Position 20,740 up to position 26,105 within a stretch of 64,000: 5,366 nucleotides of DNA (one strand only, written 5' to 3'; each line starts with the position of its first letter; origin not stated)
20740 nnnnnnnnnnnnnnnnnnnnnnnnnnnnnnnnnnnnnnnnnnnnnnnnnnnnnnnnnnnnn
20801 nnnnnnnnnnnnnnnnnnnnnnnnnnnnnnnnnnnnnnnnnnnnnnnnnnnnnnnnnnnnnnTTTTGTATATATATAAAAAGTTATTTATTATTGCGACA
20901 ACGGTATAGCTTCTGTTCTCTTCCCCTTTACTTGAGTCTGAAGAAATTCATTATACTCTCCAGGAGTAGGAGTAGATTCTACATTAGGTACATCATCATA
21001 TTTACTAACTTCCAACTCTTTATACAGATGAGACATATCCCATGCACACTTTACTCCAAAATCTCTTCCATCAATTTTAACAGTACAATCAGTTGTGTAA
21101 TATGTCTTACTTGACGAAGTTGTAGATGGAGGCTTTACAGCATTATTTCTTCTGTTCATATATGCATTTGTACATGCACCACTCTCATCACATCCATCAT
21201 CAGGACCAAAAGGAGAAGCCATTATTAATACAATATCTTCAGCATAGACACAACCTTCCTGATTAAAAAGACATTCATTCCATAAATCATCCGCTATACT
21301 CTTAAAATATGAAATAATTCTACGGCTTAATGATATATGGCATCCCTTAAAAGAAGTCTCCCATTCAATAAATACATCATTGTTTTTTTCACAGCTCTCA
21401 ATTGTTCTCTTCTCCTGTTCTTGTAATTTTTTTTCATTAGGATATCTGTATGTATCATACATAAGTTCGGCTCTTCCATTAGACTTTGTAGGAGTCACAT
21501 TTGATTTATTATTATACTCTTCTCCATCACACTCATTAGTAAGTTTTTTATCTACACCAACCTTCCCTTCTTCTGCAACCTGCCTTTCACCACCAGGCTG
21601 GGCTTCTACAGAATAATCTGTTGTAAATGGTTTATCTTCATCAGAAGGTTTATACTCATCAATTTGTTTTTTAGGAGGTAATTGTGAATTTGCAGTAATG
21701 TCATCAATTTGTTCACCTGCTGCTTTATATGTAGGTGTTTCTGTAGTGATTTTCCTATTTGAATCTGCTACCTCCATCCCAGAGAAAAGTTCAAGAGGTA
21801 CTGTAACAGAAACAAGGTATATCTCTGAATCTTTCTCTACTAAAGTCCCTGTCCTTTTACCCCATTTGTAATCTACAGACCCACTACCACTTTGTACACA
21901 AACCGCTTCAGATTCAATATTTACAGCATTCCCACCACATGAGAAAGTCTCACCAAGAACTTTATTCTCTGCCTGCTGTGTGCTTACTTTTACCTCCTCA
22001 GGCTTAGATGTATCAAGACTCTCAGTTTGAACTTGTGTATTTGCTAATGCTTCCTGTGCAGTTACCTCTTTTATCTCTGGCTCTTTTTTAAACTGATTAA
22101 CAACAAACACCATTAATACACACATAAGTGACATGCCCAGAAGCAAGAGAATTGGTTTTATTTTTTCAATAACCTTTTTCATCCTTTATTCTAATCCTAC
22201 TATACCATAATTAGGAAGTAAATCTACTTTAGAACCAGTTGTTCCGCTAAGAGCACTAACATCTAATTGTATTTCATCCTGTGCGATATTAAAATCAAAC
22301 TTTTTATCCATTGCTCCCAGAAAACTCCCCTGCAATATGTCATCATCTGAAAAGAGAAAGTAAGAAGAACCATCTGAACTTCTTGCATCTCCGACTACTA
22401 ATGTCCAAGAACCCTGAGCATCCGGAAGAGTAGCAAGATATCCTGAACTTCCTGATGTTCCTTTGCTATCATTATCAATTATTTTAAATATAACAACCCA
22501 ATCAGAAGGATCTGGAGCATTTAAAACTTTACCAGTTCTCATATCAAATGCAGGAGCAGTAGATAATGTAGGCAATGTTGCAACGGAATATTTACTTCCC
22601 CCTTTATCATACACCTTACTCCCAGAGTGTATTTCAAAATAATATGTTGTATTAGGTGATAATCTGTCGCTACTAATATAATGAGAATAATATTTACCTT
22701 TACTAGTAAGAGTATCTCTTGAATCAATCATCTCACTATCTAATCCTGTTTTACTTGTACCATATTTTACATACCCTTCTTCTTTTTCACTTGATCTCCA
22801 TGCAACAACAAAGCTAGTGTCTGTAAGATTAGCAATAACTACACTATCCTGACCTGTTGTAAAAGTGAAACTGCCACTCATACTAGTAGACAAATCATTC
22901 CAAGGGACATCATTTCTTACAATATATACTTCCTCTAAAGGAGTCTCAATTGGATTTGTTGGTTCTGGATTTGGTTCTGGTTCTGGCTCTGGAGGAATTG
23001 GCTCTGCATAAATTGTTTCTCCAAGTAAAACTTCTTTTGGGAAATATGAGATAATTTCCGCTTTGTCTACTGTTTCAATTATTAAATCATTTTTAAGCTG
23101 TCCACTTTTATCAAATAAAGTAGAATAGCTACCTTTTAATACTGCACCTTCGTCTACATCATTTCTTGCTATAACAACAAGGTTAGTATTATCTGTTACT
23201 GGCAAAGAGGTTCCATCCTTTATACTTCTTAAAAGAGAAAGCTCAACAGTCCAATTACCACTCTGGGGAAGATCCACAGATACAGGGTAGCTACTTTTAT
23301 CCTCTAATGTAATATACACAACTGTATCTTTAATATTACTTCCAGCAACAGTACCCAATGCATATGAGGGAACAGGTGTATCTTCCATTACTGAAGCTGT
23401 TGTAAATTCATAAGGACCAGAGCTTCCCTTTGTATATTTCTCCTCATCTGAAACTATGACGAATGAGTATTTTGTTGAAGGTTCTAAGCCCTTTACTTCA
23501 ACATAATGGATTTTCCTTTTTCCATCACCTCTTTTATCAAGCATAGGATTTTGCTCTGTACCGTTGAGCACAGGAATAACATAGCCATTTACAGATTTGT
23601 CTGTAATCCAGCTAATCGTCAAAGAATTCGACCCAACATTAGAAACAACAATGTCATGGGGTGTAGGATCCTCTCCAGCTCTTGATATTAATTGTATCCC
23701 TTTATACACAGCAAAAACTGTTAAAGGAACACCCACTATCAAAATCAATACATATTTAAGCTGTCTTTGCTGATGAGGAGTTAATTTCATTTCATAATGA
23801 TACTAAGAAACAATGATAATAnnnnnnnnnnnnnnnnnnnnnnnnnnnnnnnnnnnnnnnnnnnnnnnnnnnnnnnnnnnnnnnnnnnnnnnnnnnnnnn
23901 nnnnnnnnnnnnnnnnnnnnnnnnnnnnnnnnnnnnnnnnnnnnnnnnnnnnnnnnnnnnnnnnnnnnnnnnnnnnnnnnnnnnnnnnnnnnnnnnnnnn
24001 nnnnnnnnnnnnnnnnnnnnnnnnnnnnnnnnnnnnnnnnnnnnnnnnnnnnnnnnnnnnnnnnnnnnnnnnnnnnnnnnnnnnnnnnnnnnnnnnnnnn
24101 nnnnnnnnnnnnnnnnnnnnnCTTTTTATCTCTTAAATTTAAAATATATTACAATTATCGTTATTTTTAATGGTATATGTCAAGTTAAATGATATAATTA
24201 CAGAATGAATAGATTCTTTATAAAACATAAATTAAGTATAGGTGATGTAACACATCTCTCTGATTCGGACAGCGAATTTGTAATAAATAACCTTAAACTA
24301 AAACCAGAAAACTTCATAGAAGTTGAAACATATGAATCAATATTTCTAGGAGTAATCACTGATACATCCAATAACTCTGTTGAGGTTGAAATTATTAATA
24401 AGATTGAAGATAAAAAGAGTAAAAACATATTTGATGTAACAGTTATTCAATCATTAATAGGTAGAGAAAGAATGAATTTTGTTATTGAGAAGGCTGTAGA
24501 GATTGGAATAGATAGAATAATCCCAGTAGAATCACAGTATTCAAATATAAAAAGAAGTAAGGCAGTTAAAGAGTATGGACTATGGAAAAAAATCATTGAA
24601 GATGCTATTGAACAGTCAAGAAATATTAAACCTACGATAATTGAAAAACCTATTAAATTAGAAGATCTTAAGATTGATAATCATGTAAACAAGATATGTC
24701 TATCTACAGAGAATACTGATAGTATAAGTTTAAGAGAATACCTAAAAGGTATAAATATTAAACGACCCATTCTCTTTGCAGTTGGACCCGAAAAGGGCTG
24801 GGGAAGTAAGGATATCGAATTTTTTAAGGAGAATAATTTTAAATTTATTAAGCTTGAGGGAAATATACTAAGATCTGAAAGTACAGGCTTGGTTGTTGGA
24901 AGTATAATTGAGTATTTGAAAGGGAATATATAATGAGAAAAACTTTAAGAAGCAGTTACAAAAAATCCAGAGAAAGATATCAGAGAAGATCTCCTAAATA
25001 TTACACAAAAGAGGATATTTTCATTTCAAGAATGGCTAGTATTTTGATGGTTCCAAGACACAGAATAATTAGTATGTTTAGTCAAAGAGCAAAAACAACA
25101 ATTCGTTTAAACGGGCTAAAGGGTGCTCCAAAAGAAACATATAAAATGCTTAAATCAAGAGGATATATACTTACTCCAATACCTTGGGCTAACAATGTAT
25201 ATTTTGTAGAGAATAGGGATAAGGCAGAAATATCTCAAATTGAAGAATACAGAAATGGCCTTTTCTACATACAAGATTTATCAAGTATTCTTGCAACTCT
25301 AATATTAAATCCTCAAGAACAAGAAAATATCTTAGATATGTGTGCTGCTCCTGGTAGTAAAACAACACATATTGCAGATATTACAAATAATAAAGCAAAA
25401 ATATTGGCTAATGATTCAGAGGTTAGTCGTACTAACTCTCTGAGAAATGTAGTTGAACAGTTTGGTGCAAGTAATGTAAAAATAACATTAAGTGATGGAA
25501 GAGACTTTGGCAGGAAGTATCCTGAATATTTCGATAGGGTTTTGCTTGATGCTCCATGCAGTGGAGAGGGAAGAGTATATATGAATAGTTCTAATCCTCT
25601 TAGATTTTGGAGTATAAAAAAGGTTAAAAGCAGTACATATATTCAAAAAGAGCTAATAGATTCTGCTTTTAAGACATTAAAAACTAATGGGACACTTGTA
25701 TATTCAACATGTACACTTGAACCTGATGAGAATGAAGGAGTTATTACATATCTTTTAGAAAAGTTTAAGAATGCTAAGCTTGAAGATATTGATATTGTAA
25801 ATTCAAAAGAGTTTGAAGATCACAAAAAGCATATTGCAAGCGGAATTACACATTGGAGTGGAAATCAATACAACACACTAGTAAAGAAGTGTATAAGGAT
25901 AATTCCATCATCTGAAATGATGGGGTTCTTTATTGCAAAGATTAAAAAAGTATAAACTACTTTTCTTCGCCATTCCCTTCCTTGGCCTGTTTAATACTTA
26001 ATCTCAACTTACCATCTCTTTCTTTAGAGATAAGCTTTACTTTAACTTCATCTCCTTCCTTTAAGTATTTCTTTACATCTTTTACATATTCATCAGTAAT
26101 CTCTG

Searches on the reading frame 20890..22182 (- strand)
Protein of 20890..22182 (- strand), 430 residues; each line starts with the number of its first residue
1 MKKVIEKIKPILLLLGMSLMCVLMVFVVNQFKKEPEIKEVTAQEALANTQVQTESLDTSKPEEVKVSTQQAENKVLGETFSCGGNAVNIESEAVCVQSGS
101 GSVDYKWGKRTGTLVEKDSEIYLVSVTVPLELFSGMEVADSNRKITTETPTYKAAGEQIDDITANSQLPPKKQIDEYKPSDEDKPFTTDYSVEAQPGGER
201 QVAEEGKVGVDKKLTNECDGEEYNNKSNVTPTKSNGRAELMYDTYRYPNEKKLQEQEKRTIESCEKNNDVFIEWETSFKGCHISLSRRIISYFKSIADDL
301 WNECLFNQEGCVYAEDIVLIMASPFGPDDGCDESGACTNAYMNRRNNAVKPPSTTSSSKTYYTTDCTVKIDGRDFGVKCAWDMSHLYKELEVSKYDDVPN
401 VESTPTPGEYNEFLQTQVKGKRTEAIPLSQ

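Call 3: search_protein_families(library=pfam, proteins=[window:20890-22182:-], max_evalue=1)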
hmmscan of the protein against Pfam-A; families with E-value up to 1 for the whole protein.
window:20890-22182:- (430 aa): 4 families
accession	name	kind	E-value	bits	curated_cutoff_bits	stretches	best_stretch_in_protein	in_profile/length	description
PF20187.3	DUF6550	-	0.00052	20.7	27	1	1-89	1-92/190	Family of unknown function (DUF6550)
PF24326.1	DUF7496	-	0.021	15.1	27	1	303-365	13-71/115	Domain of unknown function (DUF7496)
PF22030.1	DWORF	-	0.055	14.1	27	1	10-28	15-33/35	Sarcoplasmic/endoplasmic reticulum calcium ATPase regulator DWORF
PF04277.18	OAD_gamma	-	0.16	13.1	27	1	13-64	17-65/76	Oxaloacetate decarboxylase, gamma chain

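Call 5: search_protein_families(library=ncbifam, proteins=[window:20890-22182:-], max_evalue=0.1)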
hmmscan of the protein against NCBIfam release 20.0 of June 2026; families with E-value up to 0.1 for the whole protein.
window:20890-22182:- (430 aa): 0 families

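Call 47: search_protein_families(library=phrogs, proteins=[window:20893-22182:-], max_evalue=0.01)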
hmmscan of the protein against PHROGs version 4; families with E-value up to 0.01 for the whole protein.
window:20893-22182:- (430 aa): 0 families

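Call 56: search_solved_structures(query=A7, max_evalue=10)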
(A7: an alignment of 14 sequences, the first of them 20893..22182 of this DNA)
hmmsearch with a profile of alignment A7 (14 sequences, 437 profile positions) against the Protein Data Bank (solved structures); distinct sequences matched with E-value up to 10: 0.

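Call 107: search_protein_families(library=padloc, proteins=[window:20893-22182:-], max_evalue=0.01)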
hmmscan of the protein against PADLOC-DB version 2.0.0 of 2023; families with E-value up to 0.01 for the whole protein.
window:20893-22182:- (430 aa): 0 families

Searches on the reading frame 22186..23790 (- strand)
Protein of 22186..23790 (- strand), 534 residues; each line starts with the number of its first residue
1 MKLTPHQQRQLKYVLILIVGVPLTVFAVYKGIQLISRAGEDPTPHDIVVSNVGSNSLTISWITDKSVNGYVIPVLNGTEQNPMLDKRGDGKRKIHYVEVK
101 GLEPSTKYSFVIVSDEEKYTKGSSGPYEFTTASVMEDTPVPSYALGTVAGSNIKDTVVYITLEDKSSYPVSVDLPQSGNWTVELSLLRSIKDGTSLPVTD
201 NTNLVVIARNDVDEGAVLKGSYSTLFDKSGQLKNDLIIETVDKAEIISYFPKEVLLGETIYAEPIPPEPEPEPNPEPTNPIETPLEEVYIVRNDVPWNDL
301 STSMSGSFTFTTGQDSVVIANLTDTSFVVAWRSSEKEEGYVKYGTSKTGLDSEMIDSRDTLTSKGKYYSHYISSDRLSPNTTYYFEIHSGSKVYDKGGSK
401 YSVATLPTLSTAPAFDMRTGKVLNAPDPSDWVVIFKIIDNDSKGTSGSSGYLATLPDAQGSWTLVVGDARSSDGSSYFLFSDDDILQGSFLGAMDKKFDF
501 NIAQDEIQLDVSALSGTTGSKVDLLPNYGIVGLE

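Call 3: search_protein_families(library=pfam, proteins=[window:22186-23790:-], max_evalue=1)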
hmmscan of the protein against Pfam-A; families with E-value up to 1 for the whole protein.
window:22186-23790:- (534 aa): 5 families
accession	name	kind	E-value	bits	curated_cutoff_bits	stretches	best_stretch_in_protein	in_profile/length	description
PF16656.11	Pur_ac_phosph_N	-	3.5e-17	63.2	30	2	318-392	7-83/93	Purple acid Phosphatase, N-terminal domain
PF00041.27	fn3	-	1.9e-11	44.4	25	2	43-128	2-82/84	Fibronectin type III domain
PF13205.12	Big_5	-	0.04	15.1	23.6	0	374-400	70-94/105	Bacterial Ig-like domain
PF16655.11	PhoD_N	-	0.066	14.2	30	0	326-393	12-82/90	PhoD-like phosphatase, N-terminal domain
PF20050.4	DUF6452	-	0.19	12.3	27.1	1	311-375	6-67/108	Family of unknown function (DUF6452)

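Call 5: search_protein_families(library=ncbifam, proteins=[window:22186-23790:-], max_evalue=0.1)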
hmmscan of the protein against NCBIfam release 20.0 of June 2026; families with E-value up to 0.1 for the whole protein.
window:22186-23790:- (534 aa): 0 families

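Call 47: search_protein_families(library=phrogs, proteins=[window:22189-23790:-], max_evalue=0.01)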
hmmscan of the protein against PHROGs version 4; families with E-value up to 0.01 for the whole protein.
window:22189-23790:- (534 aa): 1 family
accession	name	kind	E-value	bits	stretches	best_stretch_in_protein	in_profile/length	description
phrog_24956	-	unknown function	0.003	17.8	1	265-353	96-175/279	-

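Call 107: search_protein_families(library=padloc, proteins=[window:22189-23790:-], max_evalue=0.01)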
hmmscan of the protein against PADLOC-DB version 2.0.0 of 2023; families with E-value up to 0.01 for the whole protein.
window:22189-23790:- (534 aa): 0 families

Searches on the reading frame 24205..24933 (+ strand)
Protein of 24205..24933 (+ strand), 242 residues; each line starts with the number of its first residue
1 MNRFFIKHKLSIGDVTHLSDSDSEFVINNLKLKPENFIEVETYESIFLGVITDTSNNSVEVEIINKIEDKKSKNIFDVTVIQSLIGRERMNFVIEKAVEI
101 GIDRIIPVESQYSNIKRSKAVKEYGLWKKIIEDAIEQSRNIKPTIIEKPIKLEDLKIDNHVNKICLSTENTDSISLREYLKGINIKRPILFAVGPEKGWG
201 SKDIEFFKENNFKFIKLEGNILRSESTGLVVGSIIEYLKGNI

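Call 5: search_protein_families(library=ncbifam, proteins=[window:24205-24933:+], max_evalue=0.1)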
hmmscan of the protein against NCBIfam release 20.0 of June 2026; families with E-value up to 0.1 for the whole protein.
window:24205-24933:+ (242 aa): 22 families
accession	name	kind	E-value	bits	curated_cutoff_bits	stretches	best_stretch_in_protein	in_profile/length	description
NF008692.0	PRK11713.1-5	equivalog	1.2e-34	119.8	196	1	1-240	3-244/246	16S rRNA (uracil(1498)-N(3))-methyltransferase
TIGR00046.1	TIGR00046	subfamily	1.4e-31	109.7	41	1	5-238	4-236/240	RsmE family RNA methyltransferase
NF008709.0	PRK11713.7-4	equivalog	9.8e-30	103.7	292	1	1-242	1-245/246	16S rRNA (uracil(1498)-N(3))-methyltransferase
NF008701.0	PRK11713.5-5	equivalog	1e-27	97.1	215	1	1-233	1-223/228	16S rRNA (uracil(1498)-N(3))-methyltransferase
NF008711.0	PRK11713.7-6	equivalog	2.7e-26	92.7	304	1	2-231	4-234/244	16S rRNA (uracil(1498)-N(3))-methyltransferase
NF008691.0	PRK11713.1-4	equivalog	5.2e-25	88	279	1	1-237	1-246/252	16S rRNA (uracil(1498)-N(3))-methyltransferase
NF008697.0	PRK11713.4-1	equivalog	1.8e-24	86.4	234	1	3-231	6-235/250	16S rRNA (uracil(1498)-N(3))-methyltransferase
NF008694.0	PRK11713.3-2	equivalog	1.9e-22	79.8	234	1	2-226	8-228/245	16S rRNA (uracil(1498)-N(3))-methyltransferase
NF008690.0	PRK11713.1-1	equivalog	5.2e-21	75.1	342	1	3-231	5-231/243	16S rRNA (uracil(1498)-N(3))-methyltransferase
NF008702.0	PRK11713.6-1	equivalog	5.2e-21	74.9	269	1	8-238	7-232/235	16S rRNA (uracil(1498)-N(3))-methyltransferase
NF008704.0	PRK11713.6-3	equivalog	7.2e-20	71.3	216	1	51-241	49-226/227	16S rRNA (uracil(1498)-N(3))-methyltransferase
NF008696.0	PRK11713.3-5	equivalog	4.3e-19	68.8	234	1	1-229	6-232/248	16S rRNA (uracil(1498)-N(3))-methyltransferase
NF008705.0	PRK11713.6-4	equivalog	3.1e-18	65.9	343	1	27-231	29-230/248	16S rRNA (uracil(1498)-N(3))-methyltransferase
NF008693.0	PRK11713.2-3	equivalog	3.9e-18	65.6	210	1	4-236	6-239/246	16S rRNA (uracil(1498)-N(3))-methyltransferase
NF008707.0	PRK11713.7-2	equivalog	2.2e-16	59.9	327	1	75-237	86-251/255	16S rRNA (uracil(1498)-N(3))-methyltransferase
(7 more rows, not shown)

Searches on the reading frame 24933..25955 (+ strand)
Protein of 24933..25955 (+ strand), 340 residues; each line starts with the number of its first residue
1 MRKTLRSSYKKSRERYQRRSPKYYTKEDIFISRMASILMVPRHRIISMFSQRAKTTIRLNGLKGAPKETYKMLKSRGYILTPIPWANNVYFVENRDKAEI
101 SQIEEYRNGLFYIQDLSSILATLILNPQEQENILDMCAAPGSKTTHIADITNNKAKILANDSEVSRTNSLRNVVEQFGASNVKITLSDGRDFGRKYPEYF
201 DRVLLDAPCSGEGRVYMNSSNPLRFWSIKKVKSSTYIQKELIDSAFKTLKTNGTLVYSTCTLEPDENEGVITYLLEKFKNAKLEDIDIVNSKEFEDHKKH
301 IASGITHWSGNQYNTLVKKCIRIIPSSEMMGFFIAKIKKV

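Call 5: search_protein_families(library=ncbifam, proteins=[window:24933-25955:+], max_evalue=0.1)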
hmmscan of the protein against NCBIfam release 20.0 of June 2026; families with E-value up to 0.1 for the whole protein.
window:24933-25955:+ (340 aa): 16 families
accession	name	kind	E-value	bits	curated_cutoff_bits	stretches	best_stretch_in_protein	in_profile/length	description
TIGR00446.1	nop2p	subfamily_domain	1.2e-75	254.2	210.45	1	57-339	1-264/264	NOL1/NOP2/sun family putative RNA methylase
NF008898.0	PRK11933.1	equivalog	4.3e-68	230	588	1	30-281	12-268/480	16S rRNA (cytosine(1407)-C(5))-methyltransferase RsmF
NF040814.1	tRNA_cyt_mtase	equivalog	8.5e-66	222.1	550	1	51-339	31-304/305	tRNA (cytosine(49)-C(5))-methyltransferase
NF011494.0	PRK14902.1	equivalog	5.9e-61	206.6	319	1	39-339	163-442/444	16S rRNA (cytosine(967)-C(5))-methyltransferase RsmB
NF011493.0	PRK14901.1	equivalog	2.3e-57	194.8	540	1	43-337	169-443/447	16S rRNA (cytosine(967)-C(5))-methyltransferase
TIGR00563.1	rsmB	equivalog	2.9e-51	175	269.05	1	42-339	160-435/437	16S rRNA (cytosine(967)-C(5))-methyltransferase RsmB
NF041567.1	mtaseRsmF_Thermus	equivalog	7.2e-49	166.6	690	1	53-339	21-290/443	16S rRNA (cytosine(1407)-C(5))-methyltransferase RsmF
NF008149.0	PRK10901.1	equivalog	9.8e-42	143.4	375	1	2-339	127-432/434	16S rRNA (cytosine(967)-C(5))-methyltransferase RsmB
NF011495.0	PRK14903.1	equivalog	4.1e-38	131.3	503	1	44-286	153-393/431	16S rRNA (cytosine(967)-C(5))-methyltransferase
NF010549.0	PRK13942.1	equivalog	0.00086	18.8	282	1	124-206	72-153/215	protein-L-isoaspartate O-methyltransferase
TIGR02469.1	CbiT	equivalog_domain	0.0014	18.8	78.3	1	124-205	14-94/124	precorrin-6Y C5,15-methyltransferase (decarboxylating) subunit CbiT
NF005640.0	PRK07402.1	equivalog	0.0063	16.1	219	0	124-205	38-118/200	precorrin-6Y C5,15-methyltransferase subunit CbiT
NF003275.0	PRK04266.1-1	equivalog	0.0078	15.4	339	1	104-190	50-136/233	fibrillarin-like rRNA/tRNA 2'-O-methyltransferase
NF012223.0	erm_F_23S_MT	exception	0.051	12.9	575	1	126-193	30-92/266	23S rRNA (adenine(2058)-N(6))-methyltransferase Erm(F)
NF001556.0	PRK00377.1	equivalog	0.065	13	238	0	129-205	40-117/198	cobalt-precorrin-6Y C(15)-methyltransferase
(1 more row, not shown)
